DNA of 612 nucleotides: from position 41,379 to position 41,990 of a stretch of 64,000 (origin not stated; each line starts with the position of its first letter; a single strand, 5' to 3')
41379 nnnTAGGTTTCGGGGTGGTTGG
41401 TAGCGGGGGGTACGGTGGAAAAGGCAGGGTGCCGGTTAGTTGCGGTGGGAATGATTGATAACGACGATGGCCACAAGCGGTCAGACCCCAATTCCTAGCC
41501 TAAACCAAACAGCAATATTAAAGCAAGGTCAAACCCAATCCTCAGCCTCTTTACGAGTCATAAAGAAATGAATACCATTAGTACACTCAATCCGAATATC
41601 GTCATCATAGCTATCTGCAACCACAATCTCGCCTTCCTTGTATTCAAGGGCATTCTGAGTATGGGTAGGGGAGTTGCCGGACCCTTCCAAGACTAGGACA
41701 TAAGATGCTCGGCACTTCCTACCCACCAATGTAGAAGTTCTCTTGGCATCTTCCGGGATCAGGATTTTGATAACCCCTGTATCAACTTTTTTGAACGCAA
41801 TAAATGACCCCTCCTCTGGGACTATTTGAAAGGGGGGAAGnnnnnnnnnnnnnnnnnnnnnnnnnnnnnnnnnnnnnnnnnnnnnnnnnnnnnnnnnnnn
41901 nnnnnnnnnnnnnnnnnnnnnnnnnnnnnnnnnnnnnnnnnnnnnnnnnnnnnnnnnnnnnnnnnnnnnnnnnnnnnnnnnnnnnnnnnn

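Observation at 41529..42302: Phage-borne pentapeptide-repeat protein (possible DNA mimic)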

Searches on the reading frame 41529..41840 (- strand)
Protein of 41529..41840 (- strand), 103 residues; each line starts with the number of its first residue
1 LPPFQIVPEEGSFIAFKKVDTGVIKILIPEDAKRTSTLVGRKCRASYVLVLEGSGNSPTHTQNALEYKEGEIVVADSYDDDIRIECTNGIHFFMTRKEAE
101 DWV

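Call 30: search_solved_structures(query=window:41529-41840:-, max_evalue=10, show_alignments=2)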
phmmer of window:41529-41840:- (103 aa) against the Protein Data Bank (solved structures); distinct sequences matched with E-value up to 10: 3.
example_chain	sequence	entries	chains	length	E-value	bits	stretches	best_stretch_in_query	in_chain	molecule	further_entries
8j72_A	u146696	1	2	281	0.044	17.2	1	38-89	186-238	E3 ubiquitin-protein ligase TRIM71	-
7qrx_A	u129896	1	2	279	0.099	16.1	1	39-90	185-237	E3 ubiquitin-protein ligase TRIM71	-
9jur_A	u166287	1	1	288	0.11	15.9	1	39-90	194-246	E3 ubiquitin-protein ligase TRIM71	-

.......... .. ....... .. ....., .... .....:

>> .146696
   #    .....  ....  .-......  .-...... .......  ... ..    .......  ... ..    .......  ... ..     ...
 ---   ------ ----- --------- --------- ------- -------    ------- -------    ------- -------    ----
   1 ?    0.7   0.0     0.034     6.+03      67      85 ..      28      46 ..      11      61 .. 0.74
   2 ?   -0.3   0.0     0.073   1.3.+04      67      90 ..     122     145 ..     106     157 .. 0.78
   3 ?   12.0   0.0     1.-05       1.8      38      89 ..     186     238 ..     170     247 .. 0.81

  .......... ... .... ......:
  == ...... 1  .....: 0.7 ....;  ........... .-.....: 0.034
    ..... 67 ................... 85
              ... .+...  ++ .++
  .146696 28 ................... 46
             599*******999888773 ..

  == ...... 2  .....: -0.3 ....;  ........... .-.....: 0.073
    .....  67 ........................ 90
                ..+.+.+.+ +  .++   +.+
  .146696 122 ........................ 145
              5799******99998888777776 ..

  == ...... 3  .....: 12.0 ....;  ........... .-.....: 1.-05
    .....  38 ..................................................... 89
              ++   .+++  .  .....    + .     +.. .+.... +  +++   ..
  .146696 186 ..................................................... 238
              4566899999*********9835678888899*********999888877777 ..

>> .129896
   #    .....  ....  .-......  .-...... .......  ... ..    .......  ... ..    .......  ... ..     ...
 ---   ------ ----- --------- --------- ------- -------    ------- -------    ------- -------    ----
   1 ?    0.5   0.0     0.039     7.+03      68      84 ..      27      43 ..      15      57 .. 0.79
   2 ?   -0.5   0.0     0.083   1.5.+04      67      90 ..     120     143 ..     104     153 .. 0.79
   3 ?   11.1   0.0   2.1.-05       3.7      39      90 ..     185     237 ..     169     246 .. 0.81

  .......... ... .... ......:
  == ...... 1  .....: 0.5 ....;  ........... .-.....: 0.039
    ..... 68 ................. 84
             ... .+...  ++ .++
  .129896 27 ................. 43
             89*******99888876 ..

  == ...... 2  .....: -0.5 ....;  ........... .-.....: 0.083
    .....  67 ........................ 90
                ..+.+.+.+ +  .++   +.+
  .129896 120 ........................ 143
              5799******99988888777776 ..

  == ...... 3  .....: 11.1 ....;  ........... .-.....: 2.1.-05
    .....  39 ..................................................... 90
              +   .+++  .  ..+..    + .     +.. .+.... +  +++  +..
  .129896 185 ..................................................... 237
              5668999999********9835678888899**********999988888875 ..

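Call 42: search_solved_structures(query=A2, max_evalue=10, show_alignments=2)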
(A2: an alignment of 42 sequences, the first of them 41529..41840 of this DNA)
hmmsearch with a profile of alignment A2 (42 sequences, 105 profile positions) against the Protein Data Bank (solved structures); distinct sequences matched with E-value up to 10: 0.

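Call 50: predict_structure(alignment_id=A2)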
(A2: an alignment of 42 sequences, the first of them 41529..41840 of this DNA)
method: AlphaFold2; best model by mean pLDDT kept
length: 103 residues; sequences in the alignment: 42
mean_pLDDT: 90.9   pTM: 0.83
mean pLDDT of the five models: 90.9, 90.4, 90.3, 89.9, 88.7
residues with pLDDT >= 90: 71; 70-90: 29; 50-70: 3; < 50: 0
segments of 3 or more residues with pLDDT < 50: none
pLDDT, mean of each block of 10 residues (from residue 1): 83 96 97 90 95 88 85 93 88 94 87
secondary structure, 60 per line:
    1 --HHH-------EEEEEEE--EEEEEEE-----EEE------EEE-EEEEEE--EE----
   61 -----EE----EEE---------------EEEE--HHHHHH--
elements in order: E13-19 E22-28 E34-36 E43-45 E47-52 E72-74 E90-93 H96-101

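Call 56: fold_search(model_id=the predicted structure, library=viral)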
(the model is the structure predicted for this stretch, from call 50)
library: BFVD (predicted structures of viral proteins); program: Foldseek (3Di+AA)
matches with E <= 10: 370; with E <= 0.001: 21
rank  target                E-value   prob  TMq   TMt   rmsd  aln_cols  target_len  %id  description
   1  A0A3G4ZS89            7.1e-07  1.00  0.82  0.27   2.7       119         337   28  Pentapeptide repeat-containing protein [Edafosvirus sp.]
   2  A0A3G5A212            1.5e-06  1.00  0.82  0.36   2.4       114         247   23  Uncharacterized protein [Harvfovirus sp.]
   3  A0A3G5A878            4.6e-06  1.00  0.78  0.29   2.6       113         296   27  MORN repeat-containing protein [Hyperionvirus sp.]
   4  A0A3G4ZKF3            1.9e-05  1.00  0.63  0.42   7.4       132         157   20  Uncharacterized protein [Terrestrivirus sp.]
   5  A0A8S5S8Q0            2.0e-05  1.00  0.76  0.40   2.8       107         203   24  HEAT repeat domain-containing protein [Phage sp. ctGns7]
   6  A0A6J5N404            2.2e-05  1.00  0.74  0.47   2.3       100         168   31  Uncharacterized protein [uncultured Caudovirales phage]
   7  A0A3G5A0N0            2.4e-05  1.00  0.74  0.23   3.7       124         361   23  MORN repeat-containing protein [Harvfovirus sp.]
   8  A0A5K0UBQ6            3.7e-05  1.00  0.72  0.28   2.5       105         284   22  Uncharacterized protein (Fragment) [Yasminevirus sp. GU-2018]
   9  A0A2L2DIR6            5.1e-05  1.00  0.70  0.58   6.6       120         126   19  Uncharacterized protein [Acanthamoeba polyphaga mimivirus]
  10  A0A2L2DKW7            8.7e-05  1.00  0.74  0.47   7.0       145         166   19  Uncharacterized protein [Acanthamoeba polyphaga mimivirus]
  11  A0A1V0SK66            9.6e-05  1.00  0.60  0.08  10.5       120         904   22  RING finger domain protein [Klosneuvirus KNV1]
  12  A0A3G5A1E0            1.1e-04  1.00  0.72  0.19   3.0       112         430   17  MORN repeat-containing protein [Gaeavirus sp.]
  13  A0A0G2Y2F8            1.6e-04  1.00  0.69  0.49   6.7       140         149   18  Uncharacterized protein [Acanthamoeba polyphaga mimivirus Kroon]
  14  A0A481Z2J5            2.7e-04  1.00  0.76  0.07   5.4       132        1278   22  Uncharacterized protein [Pithovirus LCPAC101]
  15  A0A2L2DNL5            3.1e-04  1.00  0.66  0.70   3.9       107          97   19  Uncharacterized protein [Acanthamoeba polyphaga mimivirus]
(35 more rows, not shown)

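Call 57: search_protein_representatives(alignment_id=A2)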
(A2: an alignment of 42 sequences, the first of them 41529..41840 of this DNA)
Query: 42 sequences, 105 profile positions. Proteins with E-value up to 0.001 (for the whole library): 6925; up to 1e-10: 3932; up to 1e-30: 392. The best 150 are listed.
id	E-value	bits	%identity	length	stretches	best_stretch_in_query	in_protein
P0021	3.1e-40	152.9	-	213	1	1-105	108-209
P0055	2.6e-39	149.9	-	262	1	2-105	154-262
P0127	5.1e-39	149.0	-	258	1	1-105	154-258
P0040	3.2e-38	146.4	-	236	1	1-105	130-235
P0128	4.8e-38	145.9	-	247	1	1-105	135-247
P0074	6.9e-38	145.4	-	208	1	1-105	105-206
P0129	1.3e-37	144.5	-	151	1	2-105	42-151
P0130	1.9e-37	144.0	-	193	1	3-105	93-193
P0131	1.9e-37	144.0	-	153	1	3-105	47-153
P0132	2.4e-37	143.6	-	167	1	5-105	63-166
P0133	4.7e-37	142.7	-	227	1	2-105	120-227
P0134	5.0e-37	142.6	-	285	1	6-105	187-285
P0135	5.1e-37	142.6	-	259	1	4-105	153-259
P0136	6.8e-37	142.2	-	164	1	1-105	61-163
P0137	7.7e-37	142.0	-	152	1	1-105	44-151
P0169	1.4e-34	134.7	-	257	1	2-105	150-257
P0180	3.3e-34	133.5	-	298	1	6-105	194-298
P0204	1.4e-33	131.5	-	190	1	4-105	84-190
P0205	1.5e-33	131.5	-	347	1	6-105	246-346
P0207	1.6e-33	131.3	-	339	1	5-105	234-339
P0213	1.9e-33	131.1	-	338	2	6-103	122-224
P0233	3.6e-33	130.2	-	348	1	6-105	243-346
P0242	5.0e-33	129.7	-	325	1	6-105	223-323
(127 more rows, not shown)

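Call 59: search_dna_similar(query=window:41529-41840:-, collection=phages, mode=protein, max_rows=60, rows=spread, max_evalue=0.001)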
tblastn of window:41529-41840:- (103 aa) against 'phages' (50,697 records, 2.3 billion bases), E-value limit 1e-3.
Records with a match: 158; places in all: 158; records where one place covers at least 80% of the query: 158.
Best place of each record, by identity: 60-80% 2; <60% 156.
By first word of the organism name: Mycobacterium 152; Synechococcus 2; Rhizobium 1; Ralstonia 1; Thiohalocapsa 1; Bacteriophage 1.
By host as written in the record: Mycobacterium smegmatis mc2 155 108; Mycobacterium smegmatis mc2155 17; Mycobacterium smegmatis mc#155 17; Mycobacterium sp. 6; Synechoccus sp. 2; - 2; Mycobacterium 2; Rhizobium etli T3_14 1; and 3 more.
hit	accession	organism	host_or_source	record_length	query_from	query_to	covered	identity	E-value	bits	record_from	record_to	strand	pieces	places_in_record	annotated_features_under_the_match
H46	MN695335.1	Synechococcus phage B23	Synechoccus sp.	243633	1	102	99%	70.9%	3e-45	160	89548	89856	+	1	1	pentapeptide repeat family protein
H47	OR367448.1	Ralstonia phage BOESR1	Ralstonia pseudosolanacearum (NCPPB ...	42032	7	102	93%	41.6%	4e-14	72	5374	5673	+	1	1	hypothetical protein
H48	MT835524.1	Bacteriophage sp.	human fecal samples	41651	3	99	94%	39.3%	6e-11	62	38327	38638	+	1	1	record has no annotation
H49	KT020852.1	Mycobacterium phage NoSleep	Mycobacterium smegmatis mc2 155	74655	6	100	92%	39.8%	2e-12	67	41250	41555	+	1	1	pentapeptide repeat family protein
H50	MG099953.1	Mycobacterium phage Youngblood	Mycobacterium smegmatis mc2 155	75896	6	102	94%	38.3%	1e-11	65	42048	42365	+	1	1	pentapeptide repeat protein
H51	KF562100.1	Mycobacterium phage HufflyPuff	Mycobacterium smegmatis mc2 155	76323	6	102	94%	38.3%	1e-11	65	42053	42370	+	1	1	60: pentapeptide repeat protein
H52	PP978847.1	Mycobacterium phage Teaspoon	Mycobacterium smegmatis mc2155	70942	6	102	94%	38.3%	2e-11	64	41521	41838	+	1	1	59: pentapeptide repeat protein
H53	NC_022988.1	Mycobacterium phage Bruin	Mycobacterium smegmatis mc2 155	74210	6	102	94%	38.3%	2e-11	64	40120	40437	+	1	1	54: pentapeptide repeat protein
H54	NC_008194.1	Mycobacterium phage 244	Mycobacterium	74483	6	102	94%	38.3%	2e-11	64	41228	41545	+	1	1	gp59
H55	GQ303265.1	Mycobacterium phage Pumpkin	Mycobacterium smegmatis mc2 155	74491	6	102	94%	38.3%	2e-11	64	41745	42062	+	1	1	60: hypothetical protein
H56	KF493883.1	Mycobacterium phage Mosby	Mycobacterium smegmatis mc2 155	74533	6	102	94%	38.3%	2e-11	64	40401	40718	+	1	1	54: pentapeptide repeat protein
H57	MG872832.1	Mycobacterium phage Barbarian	Mycobacterium smegmatis mc2155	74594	6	102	94%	38.3%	2e-11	64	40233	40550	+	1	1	58: pentapeptide repeat protein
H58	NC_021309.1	Mycobacterium phage Phrux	Mycobacterium smegmatis mc2 155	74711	6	102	94%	38.3%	2e-11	64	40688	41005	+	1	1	56: pentapeptide repeat family protein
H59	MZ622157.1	Mycobacterium phage Wiggin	Mycobacterium smegmatis mc2 155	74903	6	102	94%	38.3%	2e-11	64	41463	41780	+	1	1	60: pentapeptide repeat protein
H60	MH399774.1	Mycobacterium phage DoctorDiddles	Mycobacterium smegmatis mc2 155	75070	6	102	94%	38.3%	2e-11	64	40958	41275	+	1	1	58: pentapeptide repeat protein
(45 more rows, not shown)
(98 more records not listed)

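Call 68: find_related_loci(query=A2, collection=viral_contigs, flank=5000)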
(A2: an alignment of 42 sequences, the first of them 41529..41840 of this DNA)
Query A2 (103 aa) in viral_contigs; peptide patterns used: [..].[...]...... (x = any residue, [..] = any of these).
600 stretches matched a pattern (row limit reached: there are more); 584 encode a relative of the query (tblastn E <= 1e-3); the best 80 are kept; 80 distinct loci.
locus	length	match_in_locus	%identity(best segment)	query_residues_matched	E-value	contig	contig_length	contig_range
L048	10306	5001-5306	76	1-102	2e-54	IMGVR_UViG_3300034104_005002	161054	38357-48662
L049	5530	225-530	76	1-102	2e-54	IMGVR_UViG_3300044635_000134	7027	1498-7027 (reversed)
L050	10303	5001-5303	68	1-102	7e-45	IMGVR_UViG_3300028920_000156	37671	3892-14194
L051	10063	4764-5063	67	1-102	5e-43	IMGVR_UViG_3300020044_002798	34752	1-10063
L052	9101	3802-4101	66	1-102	5e-42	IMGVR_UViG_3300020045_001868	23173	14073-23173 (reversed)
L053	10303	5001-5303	65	1-102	1e-41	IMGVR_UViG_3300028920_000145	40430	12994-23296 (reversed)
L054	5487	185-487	64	1-102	2e-41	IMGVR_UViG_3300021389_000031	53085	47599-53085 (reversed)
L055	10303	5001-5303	61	1-102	3e-41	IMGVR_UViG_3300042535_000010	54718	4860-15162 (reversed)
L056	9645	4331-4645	64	1-102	2e-41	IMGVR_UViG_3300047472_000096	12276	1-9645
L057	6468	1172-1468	63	1-102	2e-39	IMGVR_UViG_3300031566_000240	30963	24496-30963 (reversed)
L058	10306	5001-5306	60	1-102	6e-39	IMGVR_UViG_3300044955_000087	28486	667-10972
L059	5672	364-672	62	1-102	2e-38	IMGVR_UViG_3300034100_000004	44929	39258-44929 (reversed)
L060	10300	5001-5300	58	1-102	3e-38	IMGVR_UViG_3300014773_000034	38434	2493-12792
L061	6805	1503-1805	64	1-102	3e-39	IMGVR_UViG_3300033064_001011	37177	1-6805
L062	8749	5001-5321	58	1-102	2e-37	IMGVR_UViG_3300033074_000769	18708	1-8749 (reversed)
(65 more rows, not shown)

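Call 71: find_related_loci(query=A2, collection=genome_contigs, flank=4000)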
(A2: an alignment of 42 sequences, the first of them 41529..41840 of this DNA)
Query A2 (103 aa) in genome_contigs; peptide patterns used: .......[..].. (x = any residue, [..] = any of these).
194 stretches matched a pattern; 135 encode a relative of the query (tblastn E <= 1e-3); the best 80 are kept; 80 distinct loci.
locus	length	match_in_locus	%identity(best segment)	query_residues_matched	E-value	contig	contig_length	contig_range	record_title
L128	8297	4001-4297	64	1-102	1e-40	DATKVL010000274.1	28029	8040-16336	MAG TPA_asm: Dehalococcoidia bacterium isolate SMAG_U14132 k141_543999, whole genome shotgun sequence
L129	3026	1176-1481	57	1-102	2e-36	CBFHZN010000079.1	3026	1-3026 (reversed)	MAG: Microbacteriaceae bacterium isolate Co_bin_561_strict genome assembly, contig: Co_bin_561_strict_c109, whole genome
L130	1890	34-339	54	1-102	4e-34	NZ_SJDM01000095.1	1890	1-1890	Crenalkalicoccus roseus strain YIM 78023 Scaffold95, whole genome shotgun sequence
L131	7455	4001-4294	53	4-102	3e-32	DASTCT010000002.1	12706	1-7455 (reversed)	MAG TPA_asm: Candidatus Angelobacter sp. isolate SMAG_U800 k141_335303, whole genome shotgun sequence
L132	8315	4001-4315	51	1-102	2e-32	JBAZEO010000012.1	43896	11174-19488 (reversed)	MAG: Dehalococcoidia bacterium isolate SO_2017_LW3_128 NODE_1917_length_43961_cov_7.383447_LW162_2017, whole genome shot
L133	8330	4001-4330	49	1-102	3e-29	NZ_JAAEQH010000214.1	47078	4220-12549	MAG: Neptuniibacter sp. isolate Gpa_13 GpaG_CONTIG2567030, whole genome shotgun sequence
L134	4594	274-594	50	1-102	2e-29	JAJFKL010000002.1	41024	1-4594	MAG: Gammaproteobacteria bacterium isolate OFTM147 OFTM147_1, whole genome shotgun sequence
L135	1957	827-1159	48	1-102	3e-27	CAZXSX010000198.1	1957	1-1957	MAG TPA_asm: uncultured Polynucleobacter sp. isolate SRP342105_co2_15 genome assembly, contig: NODE_95894_length_1957_co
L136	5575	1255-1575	50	1-102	4e-27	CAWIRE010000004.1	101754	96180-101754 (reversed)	MAG: uncultured Alphaproteobacteria bacterium isolate MFD03044.bin.1.46 genome assembly, contig: contig_30827, whole gen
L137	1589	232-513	47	6-102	4e-25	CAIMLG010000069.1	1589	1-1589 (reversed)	MAG: uncultured Verrucomicrobia subdivision 3 bacterium isolate MJ-time_bin-6593 genome assembly, contig: bin-6593:069/3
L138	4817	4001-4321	46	6-102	7e-25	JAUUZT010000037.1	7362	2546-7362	MAG: Dehalococcoidia bacterium isolate CSMAG_200 CSMAG_200_k127_12435362_length_7362_cov_14.0995, whole genome shotgun s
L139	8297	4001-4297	50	5-102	1e-24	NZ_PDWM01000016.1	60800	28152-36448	Pseudoxanthomonas koreensis strain KCTC 12208 NODE_16_length_60801_cov_28.1719, whole genome shotgun sequence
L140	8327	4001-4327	46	1-102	3e-24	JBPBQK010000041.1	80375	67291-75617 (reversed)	MAG: Janthinobacterium lividum isolate 3300037410_metabat.32 3300037410_metabat.32_Ga0393330_0000284, whole genome shotg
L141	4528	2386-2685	49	5-102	5e-24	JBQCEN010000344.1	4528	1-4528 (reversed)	MAG: Pararhizobium sp. isolate bin135 k141_1191888, whole genome shotgun sequence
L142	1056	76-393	43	5-102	4e-24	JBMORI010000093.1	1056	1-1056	MAG: Thermodesulfobacteriota bacterium isolate Betzabe_MAG176 MAG176_93, whole genome shotgun sequence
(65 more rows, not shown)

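Call 73: search_protein_families(library=ncbifam, proteins=[P0205, P0204], max_evalue=0.001)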
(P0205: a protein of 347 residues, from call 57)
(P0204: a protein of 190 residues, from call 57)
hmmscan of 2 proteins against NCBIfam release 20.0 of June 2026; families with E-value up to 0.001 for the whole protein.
P0205 (347 aa): 13 families
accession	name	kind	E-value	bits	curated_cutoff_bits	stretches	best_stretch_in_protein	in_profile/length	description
NF052603.1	penta_Alr5209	equivalog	1.8e-21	76.4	125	2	139-213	18-92/113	Alr5209 family pentapeptide repeat protein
NF047416.1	penta_HetL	equivalog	5.5e-18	65.2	260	1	138-230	37-129/218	heterocyst differentiation pentapeptide repeat protein HetL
NF011744.0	PRK15197.1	equivalog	8.6e-15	54.7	274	1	145-229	150-234/291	SPI-2 type III secretion system effector PipB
NF011743.0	PRK15196.1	equivalog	4.3e-13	48.9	354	1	144-229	152-237/350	type III secretion system effector PipB2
NF000349.1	mfpA_AE000516.2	equivalog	4.3e-10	39.7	360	1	171-236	94-154/183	pentapeptide repeat protein MfpA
NF038182.1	penta_rpt_SmQnr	exception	2e-06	27.8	460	1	182-234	143-195/215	SmQnr family pentapeptide repeat protein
NF000420.1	penta_rpt_QnrB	exception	1.2e-05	25.4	460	0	182-238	142-198/214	QnrB family quinolone resistance pentapeptide repeat protein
NF033086.2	penta_rpt_Qnr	equivalog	2.7e-05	24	240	1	151-234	113-191/211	Qnr family pentapeptide repeat protein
NF033375.2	penta_rpt_QnrE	exception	3e-05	24.1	480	0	181-237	141-197/214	QnrE family quinolone resistance pentapeptide repeat protein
NF012152.0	penta_rpt_QnrC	exception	3.5e-05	23.9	500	1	149-220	52-123/221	QnrC family quinolone resistance pentapeptide repeat protein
NF000071.4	penta_rpt_QnrA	exception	4.8e-05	23.2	450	1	149-223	117-196/218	QnrA family quinolone resistance pentapeptide repeat protein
NF000421.1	penta_rpt_QnrVC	exception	0.00017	21.6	460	1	164-212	52-100/218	QnrVC family quinolone resistance pentapeptide repeat protein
NF000056.3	penta_rpt_QnrS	exception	0.00034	20.4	460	1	136-214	28-102/218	QnrS family quinolone resistance pentapeptide repeat protein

P0204 (190 aa): 1 family
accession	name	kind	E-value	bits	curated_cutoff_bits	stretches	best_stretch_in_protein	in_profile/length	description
NF040481.1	YdcK_fam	equivalog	1.6e-11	43.7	350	1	15-79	23-87/326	YdcK family protein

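Call 74: search_protein_families(library=pfam, alignment_id=A2, max_evalue=1)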
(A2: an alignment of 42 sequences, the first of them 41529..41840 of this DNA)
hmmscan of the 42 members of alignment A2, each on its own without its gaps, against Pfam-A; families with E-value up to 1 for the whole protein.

A. member 1, window:41529-41840:- (103 aa): 1 family
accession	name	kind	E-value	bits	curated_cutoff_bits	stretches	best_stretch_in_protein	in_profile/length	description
PF19062.5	DUF5758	-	2.8e-22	79.1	26.9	1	7-99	5-105/105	Family of unknown function (DUF5758)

B. families by the number of members that match (of 42 scanned): 17 families
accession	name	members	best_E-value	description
PF19062.5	DUF5758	42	3.6e-43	Family of unknown function (DUF5758)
PF24703.2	DUF7666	5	0.0051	Domain of unknown function (DUF7666)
PF23086.1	Tudor_Coilin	3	0.023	Coilin, C-terminal Tudor domain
PF19837.4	DUF6316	2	0.014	Domain of unknown function (DUF6316)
PF07883.17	Cupin_2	1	0.0066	Cupin domain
PF17040.10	CBP_CCPA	1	0.061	Cellulose-complementing protein A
PF09861.14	Lar_N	1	0.078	Lactate racemase N-terminal domain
PF13390.11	DUF4108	1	0.11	Protein of unknown function (DUF4108)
PF17611.7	DUF5506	1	0.12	Family of unknown function (DUF5506)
PF15077.11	MAJIN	1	0.12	Membrane-anchored junction protein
PF14633.12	SH2_2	1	0.13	SH2 domain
PF24835.1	DUF7717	1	0.14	Family of unknown function (DUF7717)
PF06480.20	FtsH_ext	1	0.15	FtsH Extracellular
PF24698.1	DUF7662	1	0.16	Domain of unknown function (DUF7662)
PF21382.2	IntS9_C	1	0.19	Integrator IntS9, C-terminal domain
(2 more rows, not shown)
